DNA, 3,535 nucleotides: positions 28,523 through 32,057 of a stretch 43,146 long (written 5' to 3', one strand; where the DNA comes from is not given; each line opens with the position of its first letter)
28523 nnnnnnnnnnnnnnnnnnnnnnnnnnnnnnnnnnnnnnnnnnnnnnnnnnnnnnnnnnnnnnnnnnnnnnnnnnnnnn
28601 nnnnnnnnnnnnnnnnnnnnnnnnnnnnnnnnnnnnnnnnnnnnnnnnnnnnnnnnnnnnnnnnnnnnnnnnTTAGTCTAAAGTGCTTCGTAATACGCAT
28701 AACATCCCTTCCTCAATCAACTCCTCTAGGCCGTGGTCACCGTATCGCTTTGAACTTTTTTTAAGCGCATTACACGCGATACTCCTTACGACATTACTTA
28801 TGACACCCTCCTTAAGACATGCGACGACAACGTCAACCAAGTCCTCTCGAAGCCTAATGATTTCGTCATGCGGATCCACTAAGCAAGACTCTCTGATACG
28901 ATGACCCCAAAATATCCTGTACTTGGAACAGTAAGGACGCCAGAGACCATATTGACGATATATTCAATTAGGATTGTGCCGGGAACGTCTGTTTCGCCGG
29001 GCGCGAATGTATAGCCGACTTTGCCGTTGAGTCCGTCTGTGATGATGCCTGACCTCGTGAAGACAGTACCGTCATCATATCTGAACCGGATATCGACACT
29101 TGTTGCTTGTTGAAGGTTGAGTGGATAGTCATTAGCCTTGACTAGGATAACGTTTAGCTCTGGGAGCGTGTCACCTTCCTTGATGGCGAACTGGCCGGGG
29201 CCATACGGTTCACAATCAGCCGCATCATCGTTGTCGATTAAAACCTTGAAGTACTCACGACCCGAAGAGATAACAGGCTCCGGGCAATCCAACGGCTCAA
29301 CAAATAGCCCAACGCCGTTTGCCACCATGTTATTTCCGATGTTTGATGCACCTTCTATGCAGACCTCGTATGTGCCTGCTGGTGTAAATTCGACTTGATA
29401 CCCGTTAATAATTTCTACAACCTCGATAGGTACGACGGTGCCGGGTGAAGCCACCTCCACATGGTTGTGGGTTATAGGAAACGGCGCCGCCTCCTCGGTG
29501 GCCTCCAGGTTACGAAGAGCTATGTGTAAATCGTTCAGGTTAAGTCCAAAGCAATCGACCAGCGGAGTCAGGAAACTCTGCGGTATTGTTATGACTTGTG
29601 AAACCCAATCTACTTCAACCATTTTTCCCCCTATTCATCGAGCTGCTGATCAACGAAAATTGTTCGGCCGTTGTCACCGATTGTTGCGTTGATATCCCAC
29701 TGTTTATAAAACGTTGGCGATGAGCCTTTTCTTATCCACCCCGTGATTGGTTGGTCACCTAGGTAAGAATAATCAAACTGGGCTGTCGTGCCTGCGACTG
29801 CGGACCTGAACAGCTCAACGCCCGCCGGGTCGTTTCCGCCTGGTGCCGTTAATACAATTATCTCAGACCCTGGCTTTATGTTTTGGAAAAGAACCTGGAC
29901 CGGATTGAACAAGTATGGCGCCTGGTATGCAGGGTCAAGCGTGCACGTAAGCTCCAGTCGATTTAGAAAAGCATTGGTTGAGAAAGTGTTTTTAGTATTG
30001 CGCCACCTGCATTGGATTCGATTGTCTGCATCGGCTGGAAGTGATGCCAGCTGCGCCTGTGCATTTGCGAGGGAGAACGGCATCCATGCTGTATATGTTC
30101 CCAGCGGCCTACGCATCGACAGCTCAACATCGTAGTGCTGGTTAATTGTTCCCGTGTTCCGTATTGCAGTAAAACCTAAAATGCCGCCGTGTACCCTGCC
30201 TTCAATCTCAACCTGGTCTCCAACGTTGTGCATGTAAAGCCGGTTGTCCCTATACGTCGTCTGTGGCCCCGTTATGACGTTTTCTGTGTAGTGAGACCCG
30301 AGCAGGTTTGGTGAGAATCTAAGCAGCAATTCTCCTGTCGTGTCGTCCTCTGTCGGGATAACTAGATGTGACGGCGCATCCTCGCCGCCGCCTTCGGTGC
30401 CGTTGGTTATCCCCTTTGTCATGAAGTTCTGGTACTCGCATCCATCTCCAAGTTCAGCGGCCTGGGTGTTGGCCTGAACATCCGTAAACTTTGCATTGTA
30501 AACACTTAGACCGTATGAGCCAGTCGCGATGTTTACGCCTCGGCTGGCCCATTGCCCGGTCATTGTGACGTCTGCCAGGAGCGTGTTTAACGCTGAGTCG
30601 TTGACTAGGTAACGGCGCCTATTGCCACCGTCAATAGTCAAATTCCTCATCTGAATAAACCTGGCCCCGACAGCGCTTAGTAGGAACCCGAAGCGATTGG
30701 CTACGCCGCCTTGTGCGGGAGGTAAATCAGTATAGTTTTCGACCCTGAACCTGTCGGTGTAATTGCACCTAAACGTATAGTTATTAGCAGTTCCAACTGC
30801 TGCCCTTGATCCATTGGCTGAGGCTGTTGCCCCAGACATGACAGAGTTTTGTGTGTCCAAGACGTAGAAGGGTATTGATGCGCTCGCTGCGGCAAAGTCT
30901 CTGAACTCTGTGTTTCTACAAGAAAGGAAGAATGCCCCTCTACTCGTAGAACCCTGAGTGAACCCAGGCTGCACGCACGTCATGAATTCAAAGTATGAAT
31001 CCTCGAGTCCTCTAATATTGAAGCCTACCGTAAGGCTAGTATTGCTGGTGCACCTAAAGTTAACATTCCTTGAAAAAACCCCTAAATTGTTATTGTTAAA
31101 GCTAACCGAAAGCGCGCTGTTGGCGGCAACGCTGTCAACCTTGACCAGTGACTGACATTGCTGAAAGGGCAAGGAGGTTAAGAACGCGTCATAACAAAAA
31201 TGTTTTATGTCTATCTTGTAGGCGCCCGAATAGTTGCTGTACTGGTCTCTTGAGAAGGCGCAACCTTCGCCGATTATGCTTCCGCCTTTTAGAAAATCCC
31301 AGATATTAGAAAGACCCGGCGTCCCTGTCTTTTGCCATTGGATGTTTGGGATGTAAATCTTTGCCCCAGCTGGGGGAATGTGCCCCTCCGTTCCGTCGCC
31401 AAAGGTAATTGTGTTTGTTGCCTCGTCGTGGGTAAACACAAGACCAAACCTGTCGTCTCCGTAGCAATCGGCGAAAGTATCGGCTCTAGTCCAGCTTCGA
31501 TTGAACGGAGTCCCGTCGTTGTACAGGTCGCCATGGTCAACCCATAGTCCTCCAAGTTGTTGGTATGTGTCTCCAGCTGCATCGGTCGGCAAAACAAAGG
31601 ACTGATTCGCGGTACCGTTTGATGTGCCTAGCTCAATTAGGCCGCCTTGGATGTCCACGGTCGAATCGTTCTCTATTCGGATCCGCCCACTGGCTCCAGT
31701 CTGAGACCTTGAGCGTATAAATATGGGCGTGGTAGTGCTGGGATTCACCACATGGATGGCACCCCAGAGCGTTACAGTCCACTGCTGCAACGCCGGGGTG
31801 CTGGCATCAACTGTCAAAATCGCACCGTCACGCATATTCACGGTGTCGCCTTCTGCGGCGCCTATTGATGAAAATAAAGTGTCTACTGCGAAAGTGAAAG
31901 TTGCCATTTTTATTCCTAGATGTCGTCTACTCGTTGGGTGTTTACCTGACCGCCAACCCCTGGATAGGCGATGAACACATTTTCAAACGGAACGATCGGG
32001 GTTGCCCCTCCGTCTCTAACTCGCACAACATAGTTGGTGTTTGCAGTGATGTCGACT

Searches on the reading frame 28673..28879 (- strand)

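Call 6: search_protein_families(library=pfam, proteins=[window:28673-28879:-], max_evalue=1)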
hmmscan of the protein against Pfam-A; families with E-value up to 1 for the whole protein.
window:28673-28879:- (68 aa): 0 families

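Call 7: search_protein_families(library=phrogs, proteins=[window:28673-28879:-], max_evalue=1)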
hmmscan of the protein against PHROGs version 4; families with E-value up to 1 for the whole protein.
window:28673-28879:- (68 aa): 2 families
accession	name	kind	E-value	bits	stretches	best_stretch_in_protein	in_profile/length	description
phrog_4166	-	unknown function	0.13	13.4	1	24-45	19-40/65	-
phrog_5165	-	unknown function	0.15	13.3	1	9-39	17-47/83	-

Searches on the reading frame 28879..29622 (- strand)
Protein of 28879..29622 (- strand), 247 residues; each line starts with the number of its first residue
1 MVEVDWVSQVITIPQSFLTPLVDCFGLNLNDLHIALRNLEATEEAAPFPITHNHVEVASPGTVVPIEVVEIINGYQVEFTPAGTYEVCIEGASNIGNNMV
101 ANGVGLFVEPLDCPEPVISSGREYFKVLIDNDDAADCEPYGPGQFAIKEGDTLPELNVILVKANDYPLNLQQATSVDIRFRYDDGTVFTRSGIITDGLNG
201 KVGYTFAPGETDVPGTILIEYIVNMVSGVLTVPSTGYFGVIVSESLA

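Call 6: search_protein_families(library=pfam, proteins=[window:28879-29622:-], max_evalue=1)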
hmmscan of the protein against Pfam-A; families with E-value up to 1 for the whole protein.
window:28879-29622:- (247 aa): 1 family
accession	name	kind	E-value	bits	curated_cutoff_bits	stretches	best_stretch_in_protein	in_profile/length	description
PF10651.15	BppU_N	-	0.00015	21.9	23.1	1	144-216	20-91/142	BppU N-terminal domain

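Call 7: search_protein_families(library=phrogs, proteins=[window:28879-29622:-], max_evalue=1)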
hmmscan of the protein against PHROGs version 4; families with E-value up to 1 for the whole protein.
window:28879-29622:- (247 aa): 3 families
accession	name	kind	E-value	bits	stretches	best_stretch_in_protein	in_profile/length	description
phrog_1084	-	unknown function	0.019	16.1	1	145-211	10-79/123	unknown function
phrog_16573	-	unknown function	0.26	11.9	1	147-223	23-97/163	-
phrog_4440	-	tail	0.35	11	1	143-246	11-112/410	tail fiber protein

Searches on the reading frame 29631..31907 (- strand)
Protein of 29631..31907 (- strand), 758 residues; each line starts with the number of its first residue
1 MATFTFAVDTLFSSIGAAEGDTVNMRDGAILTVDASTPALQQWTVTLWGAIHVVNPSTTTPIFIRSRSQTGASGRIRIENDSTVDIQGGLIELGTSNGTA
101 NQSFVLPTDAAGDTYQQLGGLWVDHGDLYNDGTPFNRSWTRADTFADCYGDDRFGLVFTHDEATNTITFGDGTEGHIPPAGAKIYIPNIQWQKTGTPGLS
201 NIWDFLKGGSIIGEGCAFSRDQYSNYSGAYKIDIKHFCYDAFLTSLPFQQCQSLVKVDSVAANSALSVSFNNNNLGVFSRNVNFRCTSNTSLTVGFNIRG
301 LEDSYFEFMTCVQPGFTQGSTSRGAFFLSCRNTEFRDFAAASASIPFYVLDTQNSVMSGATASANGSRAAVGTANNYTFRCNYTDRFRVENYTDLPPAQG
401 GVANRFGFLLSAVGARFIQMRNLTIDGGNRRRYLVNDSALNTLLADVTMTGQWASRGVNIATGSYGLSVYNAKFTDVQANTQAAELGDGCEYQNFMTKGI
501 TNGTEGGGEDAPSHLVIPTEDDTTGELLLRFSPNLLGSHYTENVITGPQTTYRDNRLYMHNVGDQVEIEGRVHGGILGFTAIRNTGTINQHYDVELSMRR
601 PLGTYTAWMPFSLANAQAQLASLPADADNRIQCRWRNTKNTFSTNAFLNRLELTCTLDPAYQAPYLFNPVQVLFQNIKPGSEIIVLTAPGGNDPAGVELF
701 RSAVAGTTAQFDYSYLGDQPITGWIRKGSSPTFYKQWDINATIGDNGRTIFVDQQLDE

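Call 11: search_dna_similar(query=window:29631-31907:-, collection=phages, mode=protein, max_evalue=0.00001)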
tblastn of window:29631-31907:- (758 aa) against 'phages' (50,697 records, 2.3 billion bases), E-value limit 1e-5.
No match.

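Call 61: find_related_loci(query=window:29631-31907:-, collection=viral_contigs, flank=10000)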
Query window:29631-31907:- (758 aa) in viral_contigs; peptide patterns used: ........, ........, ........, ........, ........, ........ (x = any residue, [..] = any of these).
No stretch of DNA in the collection matches any of the patterns.

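Call 91: find_related_loci(query=window:29631-31907:-, collection=metagenome_contigs, flank=10000)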
Query window:29631-31907:- (758 aa) in metagenome_contigs; peptide patterns used: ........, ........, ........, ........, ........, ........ (x = any residue, [..] = any of these).
11 stretches matched a pattern, but none encodes a relative of the query by tblastn (E <= 1e-3).
